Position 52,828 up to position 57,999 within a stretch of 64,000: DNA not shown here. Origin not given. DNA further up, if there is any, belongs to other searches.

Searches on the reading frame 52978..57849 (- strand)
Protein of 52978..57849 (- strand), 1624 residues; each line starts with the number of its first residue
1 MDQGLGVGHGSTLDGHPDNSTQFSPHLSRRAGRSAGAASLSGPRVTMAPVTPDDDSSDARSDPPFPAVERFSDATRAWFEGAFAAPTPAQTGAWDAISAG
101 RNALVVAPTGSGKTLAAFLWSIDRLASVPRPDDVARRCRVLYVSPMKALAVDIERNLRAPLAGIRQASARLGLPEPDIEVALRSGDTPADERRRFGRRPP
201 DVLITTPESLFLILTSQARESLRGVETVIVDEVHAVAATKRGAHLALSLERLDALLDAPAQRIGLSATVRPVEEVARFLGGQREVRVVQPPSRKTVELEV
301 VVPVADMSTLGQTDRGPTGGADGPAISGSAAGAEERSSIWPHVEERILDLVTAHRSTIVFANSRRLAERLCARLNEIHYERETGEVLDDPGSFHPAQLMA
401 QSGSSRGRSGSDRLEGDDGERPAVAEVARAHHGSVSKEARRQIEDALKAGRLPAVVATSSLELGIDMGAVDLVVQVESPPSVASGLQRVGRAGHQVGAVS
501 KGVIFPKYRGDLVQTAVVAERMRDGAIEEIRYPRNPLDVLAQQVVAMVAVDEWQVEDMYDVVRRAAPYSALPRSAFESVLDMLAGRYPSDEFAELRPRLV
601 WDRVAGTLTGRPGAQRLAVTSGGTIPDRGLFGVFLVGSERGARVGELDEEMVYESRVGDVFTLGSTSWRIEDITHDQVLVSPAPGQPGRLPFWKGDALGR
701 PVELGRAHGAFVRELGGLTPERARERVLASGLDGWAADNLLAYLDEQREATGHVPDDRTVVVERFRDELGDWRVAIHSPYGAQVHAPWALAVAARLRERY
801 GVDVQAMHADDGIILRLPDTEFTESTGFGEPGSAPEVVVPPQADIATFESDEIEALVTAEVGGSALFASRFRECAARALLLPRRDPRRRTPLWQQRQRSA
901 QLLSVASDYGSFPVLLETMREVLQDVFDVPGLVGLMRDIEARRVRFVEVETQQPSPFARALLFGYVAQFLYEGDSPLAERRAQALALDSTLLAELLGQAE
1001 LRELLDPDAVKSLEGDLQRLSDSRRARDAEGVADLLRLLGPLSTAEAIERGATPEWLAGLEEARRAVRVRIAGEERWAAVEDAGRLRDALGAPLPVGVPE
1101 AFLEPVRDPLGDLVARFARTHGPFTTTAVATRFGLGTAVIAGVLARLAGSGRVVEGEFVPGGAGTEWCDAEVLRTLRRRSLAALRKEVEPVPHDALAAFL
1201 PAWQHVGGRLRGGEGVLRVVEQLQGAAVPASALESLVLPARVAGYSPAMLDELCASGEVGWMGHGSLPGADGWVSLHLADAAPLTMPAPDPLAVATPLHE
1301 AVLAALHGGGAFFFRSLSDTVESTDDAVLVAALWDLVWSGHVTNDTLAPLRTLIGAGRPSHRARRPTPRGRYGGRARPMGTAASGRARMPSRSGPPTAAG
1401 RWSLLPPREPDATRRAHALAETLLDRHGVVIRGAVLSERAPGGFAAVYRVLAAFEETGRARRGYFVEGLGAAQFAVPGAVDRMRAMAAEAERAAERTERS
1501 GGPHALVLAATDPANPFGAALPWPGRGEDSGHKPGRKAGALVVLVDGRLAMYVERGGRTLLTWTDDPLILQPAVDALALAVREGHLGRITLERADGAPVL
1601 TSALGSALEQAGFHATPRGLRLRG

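Call 80: search_protein_families(library=pfam, proteins=[window:52978-57849:-], max_evalue=0.00001)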
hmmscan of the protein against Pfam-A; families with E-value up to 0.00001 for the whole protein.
window:52978-57849:- (1624 aa): 8 families
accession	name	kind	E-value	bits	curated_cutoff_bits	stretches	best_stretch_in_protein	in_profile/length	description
PF08494.16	DEAD_assoc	-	1e-64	218.4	23.5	1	754-958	1-191/191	DEAD/H associated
PF19306.5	WH_Lhr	-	2.3e-56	190.2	27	1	520-689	1-167/168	Large helicase-related protein, winged helix domain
PF23234.1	WH4_Lhr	-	8e-36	122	27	1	1409-1493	1-85/87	Large helicase-related protein, winged-helix domain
PF23235.1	WH3_Lhr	-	4e-35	120.4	27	1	1195-1282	5-93/95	Large helicase-related protein, winged-helix domain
PF00270.35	DEAD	-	3.5e-31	108.6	26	1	87-274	1-166/167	DEAD/DEAH box helicase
PF23236.1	WH2_Lhr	-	6.7e-30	104.2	27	1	1003-1105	1-105/105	Large helicase-related protein, winged-helix domain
PF00271.37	Helicase_C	-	4.2e-13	50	23.5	1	429-493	43-107/110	Helicase conserved C-terminal domain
PF04851.21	ResIII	-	3.9e-07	30.6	22.5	1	99-269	22-162/164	Type III restriction enzyme, res subunit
